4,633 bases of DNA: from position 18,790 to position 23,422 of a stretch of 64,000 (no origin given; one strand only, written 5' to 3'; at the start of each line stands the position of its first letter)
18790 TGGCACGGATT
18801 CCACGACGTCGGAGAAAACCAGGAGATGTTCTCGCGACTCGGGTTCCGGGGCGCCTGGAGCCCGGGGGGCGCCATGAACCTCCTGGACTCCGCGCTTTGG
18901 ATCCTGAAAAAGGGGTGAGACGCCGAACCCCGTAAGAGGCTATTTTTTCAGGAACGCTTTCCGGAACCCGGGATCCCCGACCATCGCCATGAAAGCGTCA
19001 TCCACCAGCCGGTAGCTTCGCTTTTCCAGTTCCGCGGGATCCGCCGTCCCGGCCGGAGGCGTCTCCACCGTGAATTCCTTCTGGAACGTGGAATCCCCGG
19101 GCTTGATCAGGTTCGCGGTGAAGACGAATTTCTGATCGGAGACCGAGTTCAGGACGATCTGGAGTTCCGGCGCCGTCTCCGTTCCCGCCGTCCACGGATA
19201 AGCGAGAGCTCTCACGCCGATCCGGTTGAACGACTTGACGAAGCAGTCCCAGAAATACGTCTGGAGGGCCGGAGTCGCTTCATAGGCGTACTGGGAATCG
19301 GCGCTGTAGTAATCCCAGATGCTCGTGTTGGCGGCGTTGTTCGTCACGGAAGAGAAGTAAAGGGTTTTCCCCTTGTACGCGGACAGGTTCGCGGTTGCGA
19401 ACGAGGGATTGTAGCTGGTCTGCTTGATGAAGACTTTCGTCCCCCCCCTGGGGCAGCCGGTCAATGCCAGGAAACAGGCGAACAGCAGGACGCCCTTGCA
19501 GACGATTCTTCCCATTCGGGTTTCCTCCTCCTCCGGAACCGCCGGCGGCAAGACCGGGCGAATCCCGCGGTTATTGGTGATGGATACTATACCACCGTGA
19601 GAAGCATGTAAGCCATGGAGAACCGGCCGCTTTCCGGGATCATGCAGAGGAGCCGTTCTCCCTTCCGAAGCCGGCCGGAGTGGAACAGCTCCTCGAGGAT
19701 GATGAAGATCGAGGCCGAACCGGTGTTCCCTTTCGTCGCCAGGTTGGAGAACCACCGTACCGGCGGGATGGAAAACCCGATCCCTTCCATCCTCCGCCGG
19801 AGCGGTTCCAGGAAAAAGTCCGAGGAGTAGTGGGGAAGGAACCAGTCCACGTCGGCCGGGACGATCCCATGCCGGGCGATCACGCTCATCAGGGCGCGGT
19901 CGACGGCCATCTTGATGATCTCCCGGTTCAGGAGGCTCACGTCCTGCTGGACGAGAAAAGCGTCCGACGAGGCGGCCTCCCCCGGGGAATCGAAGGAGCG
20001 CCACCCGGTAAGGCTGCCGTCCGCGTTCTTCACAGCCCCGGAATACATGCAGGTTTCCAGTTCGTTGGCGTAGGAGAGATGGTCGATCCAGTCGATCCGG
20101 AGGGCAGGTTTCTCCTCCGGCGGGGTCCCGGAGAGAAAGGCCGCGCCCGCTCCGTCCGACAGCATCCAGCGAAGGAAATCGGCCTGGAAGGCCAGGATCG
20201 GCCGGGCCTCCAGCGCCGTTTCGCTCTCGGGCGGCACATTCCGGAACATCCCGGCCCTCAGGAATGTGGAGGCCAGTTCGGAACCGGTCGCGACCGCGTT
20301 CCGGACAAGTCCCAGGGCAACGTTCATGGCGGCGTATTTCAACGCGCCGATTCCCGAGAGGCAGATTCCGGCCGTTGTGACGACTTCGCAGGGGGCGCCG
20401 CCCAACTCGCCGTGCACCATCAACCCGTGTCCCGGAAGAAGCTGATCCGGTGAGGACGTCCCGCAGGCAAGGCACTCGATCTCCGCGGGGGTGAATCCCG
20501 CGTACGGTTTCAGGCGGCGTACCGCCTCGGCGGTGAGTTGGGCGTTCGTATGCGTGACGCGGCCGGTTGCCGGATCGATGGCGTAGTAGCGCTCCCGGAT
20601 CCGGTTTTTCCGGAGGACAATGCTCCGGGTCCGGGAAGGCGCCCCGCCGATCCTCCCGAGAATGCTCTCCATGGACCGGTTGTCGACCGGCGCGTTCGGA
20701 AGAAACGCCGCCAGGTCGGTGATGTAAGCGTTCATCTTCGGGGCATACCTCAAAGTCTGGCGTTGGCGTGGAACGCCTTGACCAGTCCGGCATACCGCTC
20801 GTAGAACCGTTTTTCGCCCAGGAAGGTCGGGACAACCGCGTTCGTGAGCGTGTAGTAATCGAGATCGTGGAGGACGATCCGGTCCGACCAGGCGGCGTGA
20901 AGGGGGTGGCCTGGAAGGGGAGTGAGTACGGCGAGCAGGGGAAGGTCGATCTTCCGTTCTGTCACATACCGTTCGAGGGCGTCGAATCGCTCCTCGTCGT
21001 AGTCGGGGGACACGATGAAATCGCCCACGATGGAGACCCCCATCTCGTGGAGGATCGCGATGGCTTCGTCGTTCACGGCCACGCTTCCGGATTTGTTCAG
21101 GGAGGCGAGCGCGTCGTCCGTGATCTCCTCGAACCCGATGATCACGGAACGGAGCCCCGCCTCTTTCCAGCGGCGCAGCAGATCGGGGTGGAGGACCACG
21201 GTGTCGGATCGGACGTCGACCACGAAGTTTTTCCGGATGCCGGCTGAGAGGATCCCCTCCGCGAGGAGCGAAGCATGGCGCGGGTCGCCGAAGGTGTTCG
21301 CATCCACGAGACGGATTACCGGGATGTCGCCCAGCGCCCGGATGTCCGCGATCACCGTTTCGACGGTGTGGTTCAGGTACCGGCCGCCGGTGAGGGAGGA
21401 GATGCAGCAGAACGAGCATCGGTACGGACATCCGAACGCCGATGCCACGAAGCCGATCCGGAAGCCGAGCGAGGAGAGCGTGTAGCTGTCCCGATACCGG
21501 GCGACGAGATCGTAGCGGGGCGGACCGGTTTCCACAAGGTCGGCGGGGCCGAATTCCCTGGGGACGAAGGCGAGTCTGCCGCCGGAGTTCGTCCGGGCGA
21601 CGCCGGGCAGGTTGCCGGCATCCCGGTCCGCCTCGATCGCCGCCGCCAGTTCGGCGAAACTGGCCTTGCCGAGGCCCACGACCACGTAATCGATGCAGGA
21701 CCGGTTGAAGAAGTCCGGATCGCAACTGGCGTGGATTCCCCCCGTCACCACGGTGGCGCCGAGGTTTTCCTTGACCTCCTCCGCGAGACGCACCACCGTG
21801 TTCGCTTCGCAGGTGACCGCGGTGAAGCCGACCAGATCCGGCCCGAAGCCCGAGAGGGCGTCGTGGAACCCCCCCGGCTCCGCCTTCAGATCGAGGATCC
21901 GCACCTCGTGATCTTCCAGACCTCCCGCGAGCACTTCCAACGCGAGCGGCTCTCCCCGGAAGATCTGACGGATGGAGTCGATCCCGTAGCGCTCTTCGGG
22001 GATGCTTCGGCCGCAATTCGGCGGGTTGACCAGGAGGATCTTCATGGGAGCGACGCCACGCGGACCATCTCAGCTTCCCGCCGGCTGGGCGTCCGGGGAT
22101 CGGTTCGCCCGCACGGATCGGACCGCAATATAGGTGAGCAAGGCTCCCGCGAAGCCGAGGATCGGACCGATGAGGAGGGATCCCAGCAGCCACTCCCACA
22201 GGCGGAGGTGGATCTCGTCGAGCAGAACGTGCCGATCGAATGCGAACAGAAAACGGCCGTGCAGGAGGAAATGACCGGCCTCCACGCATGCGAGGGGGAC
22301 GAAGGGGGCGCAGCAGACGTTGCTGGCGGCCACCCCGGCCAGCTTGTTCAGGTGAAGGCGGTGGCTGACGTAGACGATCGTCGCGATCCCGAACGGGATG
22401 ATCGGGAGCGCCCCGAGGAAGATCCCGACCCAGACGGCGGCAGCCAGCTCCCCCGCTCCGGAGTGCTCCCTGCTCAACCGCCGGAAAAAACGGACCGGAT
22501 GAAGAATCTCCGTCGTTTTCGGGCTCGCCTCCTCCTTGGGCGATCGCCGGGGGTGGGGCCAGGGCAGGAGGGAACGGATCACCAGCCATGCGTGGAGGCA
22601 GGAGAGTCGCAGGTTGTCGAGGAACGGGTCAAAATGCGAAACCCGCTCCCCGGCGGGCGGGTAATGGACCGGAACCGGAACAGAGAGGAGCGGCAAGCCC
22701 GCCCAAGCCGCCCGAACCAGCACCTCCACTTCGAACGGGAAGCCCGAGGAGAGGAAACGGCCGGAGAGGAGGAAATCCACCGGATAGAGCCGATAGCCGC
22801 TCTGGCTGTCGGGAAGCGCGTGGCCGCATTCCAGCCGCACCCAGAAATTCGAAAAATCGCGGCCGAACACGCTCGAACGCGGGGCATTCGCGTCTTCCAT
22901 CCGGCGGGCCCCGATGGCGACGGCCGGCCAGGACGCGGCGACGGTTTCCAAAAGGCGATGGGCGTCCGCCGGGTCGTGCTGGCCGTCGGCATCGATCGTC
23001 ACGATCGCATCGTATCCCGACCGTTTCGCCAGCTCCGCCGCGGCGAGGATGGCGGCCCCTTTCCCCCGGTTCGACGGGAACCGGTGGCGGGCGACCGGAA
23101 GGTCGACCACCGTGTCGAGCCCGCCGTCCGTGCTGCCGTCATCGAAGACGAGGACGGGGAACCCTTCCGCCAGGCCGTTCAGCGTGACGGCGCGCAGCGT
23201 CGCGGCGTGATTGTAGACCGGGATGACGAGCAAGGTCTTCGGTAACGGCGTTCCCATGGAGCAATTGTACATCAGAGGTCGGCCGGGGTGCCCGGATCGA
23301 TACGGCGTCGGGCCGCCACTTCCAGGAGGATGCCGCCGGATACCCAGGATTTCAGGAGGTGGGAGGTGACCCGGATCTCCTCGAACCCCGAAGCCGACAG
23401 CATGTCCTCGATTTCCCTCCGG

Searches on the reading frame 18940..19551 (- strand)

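Call 31: search_protein_families(library=ncbifam, max_evalue=0.00001, proteins=[window:18940-19551:-])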
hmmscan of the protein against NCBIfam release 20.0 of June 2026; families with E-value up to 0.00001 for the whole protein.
window:18940-19551:- (203 aa): 0 families

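Call 60: search_protein_families(library=pfam, max_evalue=0.1, proteins=[window:18940-19551:-])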
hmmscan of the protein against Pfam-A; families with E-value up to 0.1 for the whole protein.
window:18940-19551:- (203 aa): 1 family
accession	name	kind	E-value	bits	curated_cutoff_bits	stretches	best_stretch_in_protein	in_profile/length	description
PF03244.19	PSI_PsaH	-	0.0012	18.8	25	1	36-113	19-96/139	Photosystem I reaction centre subunit VI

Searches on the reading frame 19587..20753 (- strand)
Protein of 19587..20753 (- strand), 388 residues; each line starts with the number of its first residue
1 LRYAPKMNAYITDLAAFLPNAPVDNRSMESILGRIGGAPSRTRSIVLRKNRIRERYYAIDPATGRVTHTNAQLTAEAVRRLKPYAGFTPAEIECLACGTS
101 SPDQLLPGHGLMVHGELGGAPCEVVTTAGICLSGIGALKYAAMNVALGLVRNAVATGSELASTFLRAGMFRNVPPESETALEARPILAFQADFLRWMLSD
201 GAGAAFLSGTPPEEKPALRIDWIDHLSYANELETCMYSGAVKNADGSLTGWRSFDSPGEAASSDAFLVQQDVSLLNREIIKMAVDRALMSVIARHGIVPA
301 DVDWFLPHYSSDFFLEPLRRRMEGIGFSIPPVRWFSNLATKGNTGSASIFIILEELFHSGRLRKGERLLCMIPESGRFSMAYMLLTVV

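Call 26: search_protein_families(library=ncbifam, max_evalue=0.001, proteins=[window:19587-20753:-])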
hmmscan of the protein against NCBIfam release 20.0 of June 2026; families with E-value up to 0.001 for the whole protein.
window:19587-20753:- (388 aa): 8 families
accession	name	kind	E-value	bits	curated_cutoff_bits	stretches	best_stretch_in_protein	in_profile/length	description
NF005293.2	PRK06816.1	subfamily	9.4e-165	548.2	450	1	9-388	1-378/378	StlD/DarB family beta-ketosynthase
NF053539.1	resorcinol_DarB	exception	2.3e-134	448.2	550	1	8-388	2-377/377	dialkylresorcinol biosynthesis protein DarB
NF006829.0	PRK09352.1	subfamily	4.6e-20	71.8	249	2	197-370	158-305/322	beta-ketoacyl-ACP synthase 3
TIGR00747.1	fabH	subfamily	3.1e-16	59.3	292.1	2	262-370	200-306/322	beta-ketoacyl-ACP synthase III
NF005541.0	PRK07204.1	equivalog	5.4e-15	55.6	402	2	11-165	7-149/329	beta-ketoacyl-ACP synthase III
NF004623.0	PRK05963.1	equivalog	1.8e-11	44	437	2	259-377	207-319/328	beta-ketoacyl-ACP synthase III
NF006720.0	PRK09258.1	equivalog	1.1e-08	34.8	285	1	72-371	63-323/338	3-oxoacyl-ACP synthase III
TIGR01930.1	AcCoA-C-Actrans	subfamily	0.00015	20.8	240.55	1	69-164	20-116/385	acetyl-CoA C-acyltransferase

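Call 56: search_solved_structures(query=window:19587-20753:-, max_evalue=0.00001)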
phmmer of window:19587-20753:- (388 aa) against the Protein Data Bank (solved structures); distinct sequences matched with E-value up to 0.00001: 26.
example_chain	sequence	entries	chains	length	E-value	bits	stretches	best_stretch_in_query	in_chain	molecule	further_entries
5gk0_A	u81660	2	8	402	1.6e-124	419.2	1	7-388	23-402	Ketosynthase StlD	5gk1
5gk2_A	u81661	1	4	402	4e-123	414.6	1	7-388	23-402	Ketosynthase StlD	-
4ryb_A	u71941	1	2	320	1.7e-13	53.7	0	70-162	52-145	3-oxoacyl-[acyl-carrier-protein] synthase 3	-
5by7_A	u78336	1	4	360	6.8e-13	51.8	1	13-176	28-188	3-oxoacyl-ACP synthase III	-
1ub7_A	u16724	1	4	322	1.2e-10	44.4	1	273-372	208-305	3-oxoacyl-[acyl-carrier protein] synthase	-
5bqs_A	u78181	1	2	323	3.5e-10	42.9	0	67-162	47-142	3-oxoacyl-[acyl-carrier-protein] synthase 3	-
2ebd_A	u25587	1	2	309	3.8e-10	42.7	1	274-376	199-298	3-oxoacyl-[acyl-carrier-protein] synthase 3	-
4nhd_A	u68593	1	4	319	2.7e-09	40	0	243-371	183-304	3-oxoacyl-[acyl-carrier-protein] synthase 3 protein 1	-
4dfe_A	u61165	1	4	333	1.1e-08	37.9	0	259-370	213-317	3-oxoacyl-[acyl-carrier-protein] synthase 3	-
8vd9_A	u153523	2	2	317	4e-08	36.1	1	264-371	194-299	Beta-ketoacyl-[acyl-carrier-protein] synthase III 1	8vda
1hn9_A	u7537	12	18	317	4.8e-08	35.8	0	273-370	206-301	BETA-KETOACYL-ACYL CARRIER PROTEIN SYNTHASE III | 3-oxoacyl-[acyl-carrier-protein] synthase III | 3-oxoacyl-[acyl-carrier-protein] synthase 3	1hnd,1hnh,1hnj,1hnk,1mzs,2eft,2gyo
6x7r_A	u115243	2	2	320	4.9e-08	35.8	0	273-370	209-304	3-oxoacyl-[acyl-carrier-protein] synthase 3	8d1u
9ka2_A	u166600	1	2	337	5.9e-08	35.5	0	273-370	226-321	Beta-ketoacyl-[acyl-carrier-protein] synthase III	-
3il9_A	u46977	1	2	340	6.3e-08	35.4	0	273-370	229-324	3-oxoacyl-[acyl-carrier-protein] synthase 3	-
4wzu_A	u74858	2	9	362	2e-07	33.8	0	275-370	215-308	3-oxoacyl-[acyl-carrier-protein] synthase 3 protein 2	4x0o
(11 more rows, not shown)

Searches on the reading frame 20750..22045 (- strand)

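Call 25: search_protein_families(library=ncbifam, max_evalue=0.001, proteins=[window:20750-22045:-])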
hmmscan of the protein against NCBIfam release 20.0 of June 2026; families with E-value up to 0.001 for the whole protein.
window:20750-22045:- (431 aa): 19 families
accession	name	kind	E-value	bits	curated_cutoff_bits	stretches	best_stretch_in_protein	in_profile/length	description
TIGR04367.1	HpnR_B12_rSAM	equivalog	3.7e-47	161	650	1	29-417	18-404/490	hopanoid C-3 methylase HpnR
TIGR02026.1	BchE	equivalog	5.4e-27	94.8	481.35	1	48-407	40-409/497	magnesium-protoporphyrin IX monomethyl ester anaerobic oxidative cyclase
NF040546.1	rSAM_CUAEP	equivalog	1.2e-16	60.5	500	1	76-345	52-321/468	CUAEP/CCAEP-tail radical SAM (seleno)protein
TIGR04013.1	B12_SAM_MJ_1487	hypoth_equivalog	1.2e-15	57.3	251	1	68-384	42-355/382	TIGR04013 family B12-binding domain/radical SAM domain-containing protein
NF040542.1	rSAM_RCCLKC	equivalog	5.5e-13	48.8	450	1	82-366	63-352/423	arsinothricin biosynthesis radical SAM protein ArsL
TIGR04014.1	B12_SAM_MJ_0865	equivalog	5.7e-13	48.4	360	1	87-383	60-355/434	methyl-coenzyme M reductase glutamine C-methyltransferase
NF050148.1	rSAM_ApyD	equivalog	1.2e-12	47.1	750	1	67-392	73-399/645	RiPP biosynthesis radical SAM protein ApyD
TIGR03471.1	HpnJ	equivalog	3.3e-12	46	577.6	1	74-346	74-346/472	hopanoid biosynthesis associated radical SAM protein HpnJ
TIGR04072.2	rSAM_ladder_B12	equivalog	4.8e-12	45.3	360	1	203-323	186-307/443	lipid biosynthesis B12-binding/radical SAM protein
NF033712.0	B12_rSAM_KedN5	subfamily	3.5e-10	38.8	700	1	64-318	58-322/624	KedN5 family methylcobalamin-dependent radical SAM C-methyltransferase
TIGR04428.1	B12_rSAM_trp_MT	equivalog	8.5e-10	37.6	500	1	86-240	85-259/558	tryptophan 2-C-methyltransferase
TIGR04479.1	bcpD_PhpK_rSAM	subfamily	4.3e-09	35.3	600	1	202-345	246-389/504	PhpK family radical SAM P-methyltransferase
NF033070.1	rSAM_AprD4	equivalog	6.8e-09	35.1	500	1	144-423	146-428/456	AprD4 family radical SAM diol-dehydratase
NF038361.1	rSAM_Sden_1168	equivalog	9.3e-08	31.1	575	1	69-346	141-432/560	Sden_1168 family B12-binding radical SAM P-methyltransferase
TIGR03975.1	rSAM_ocin_1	subfamily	6.8e-07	28.1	281.85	1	68-345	128-410/606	RiPP maturation radical SAM C-methyltransferase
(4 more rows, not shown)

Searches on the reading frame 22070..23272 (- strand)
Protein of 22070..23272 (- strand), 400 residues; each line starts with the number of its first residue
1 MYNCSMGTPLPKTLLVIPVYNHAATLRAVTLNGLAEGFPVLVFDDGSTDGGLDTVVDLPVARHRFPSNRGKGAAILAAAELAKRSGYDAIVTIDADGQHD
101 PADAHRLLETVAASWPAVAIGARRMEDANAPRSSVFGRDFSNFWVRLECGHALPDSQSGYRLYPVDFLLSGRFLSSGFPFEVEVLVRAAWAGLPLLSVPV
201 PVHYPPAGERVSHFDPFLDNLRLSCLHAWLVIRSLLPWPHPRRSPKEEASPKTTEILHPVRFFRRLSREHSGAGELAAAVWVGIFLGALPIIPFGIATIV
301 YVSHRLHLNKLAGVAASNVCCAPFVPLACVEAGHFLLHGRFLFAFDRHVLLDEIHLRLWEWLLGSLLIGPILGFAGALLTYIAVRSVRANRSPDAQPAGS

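Call 26: search_protein_families(library=ncbifam, max_evalue=0.001, proteins=[window:22070-23272:-])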
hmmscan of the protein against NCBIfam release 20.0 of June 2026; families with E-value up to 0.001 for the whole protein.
window:22070-23272:- (400 aa): 4 families
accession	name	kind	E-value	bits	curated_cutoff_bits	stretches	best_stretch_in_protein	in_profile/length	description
TIGR04182.1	glyco_TIGR04182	equivalog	3.7e-16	59.3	325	1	15-221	4-208/293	S-layer glycoprotein N-glycosyltransferase AglJ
NF058614.1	PPMAGASynPpgS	equivalog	1.6e-14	53.9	370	1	14-128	3-118/226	polyprenyl-phospho-N-acetylgalactosaminyl synthase PpgS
NF047588.1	GlcsyltransPgfSStrep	equivalog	4e-06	26.3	500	1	35-162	32-158/308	glycosyltransferase PgfS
NF007986.1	PRK10714.1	equivalog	2.3e-05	23.5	529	1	11-126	6-128/316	undecaprenyl-phosphate 4-deoxy-4-formamido-L-arabinose transferase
